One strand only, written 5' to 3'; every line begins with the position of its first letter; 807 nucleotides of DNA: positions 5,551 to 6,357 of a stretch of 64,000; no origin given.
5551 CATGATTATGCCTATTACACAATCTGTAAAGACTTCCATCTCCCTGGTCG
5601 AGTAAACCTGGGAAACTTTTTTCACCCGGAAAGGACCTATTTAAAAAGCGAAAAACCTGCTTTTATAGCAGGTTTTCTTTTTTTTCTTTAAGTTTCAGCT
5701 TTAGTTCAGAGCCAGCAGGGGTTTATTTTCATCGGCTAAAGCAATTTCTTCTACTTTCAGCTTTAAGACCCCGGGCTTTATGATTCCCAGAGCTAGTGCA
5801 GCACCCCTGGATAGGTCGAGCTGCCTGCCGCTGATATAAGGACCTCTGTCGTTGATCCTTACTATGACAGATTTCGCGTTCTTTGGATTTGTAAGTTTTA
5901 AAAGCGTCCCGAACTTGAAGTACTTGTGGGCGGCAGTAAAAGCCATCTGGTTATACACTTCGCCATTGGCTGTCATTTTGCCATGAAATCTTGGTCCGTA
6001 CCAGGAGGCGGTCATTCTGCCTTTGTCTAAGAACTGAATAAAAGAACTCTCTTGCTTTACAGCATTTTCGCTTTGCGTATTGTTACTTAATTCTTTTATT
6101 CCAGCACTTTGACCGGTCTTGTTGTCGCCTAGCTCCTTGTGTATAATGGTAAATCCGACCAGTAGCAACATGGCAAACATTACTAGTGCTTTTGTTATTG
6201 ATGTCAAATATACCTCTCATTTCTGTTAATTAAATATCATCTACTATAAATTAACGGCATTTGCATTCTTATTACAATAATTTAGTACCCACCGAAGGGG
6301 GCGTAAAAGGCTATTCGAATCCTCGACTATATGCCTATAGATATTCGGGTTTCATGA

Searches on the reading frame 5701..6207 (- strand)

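Call 32: search_protein_families(library=pfam, proteins=[window:5701-6207:-], max_evalue=0.001)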
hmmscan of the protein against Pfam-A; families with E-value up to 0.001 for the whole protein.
window:5701-6207:- (168 aa): 1 family
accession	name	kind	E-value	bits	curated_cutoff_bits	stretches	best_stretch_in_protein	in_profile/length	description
PF03330.24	DPBB_1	-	1e-20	74.2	28.8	1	66-151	5-82/83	Lytic transglycolase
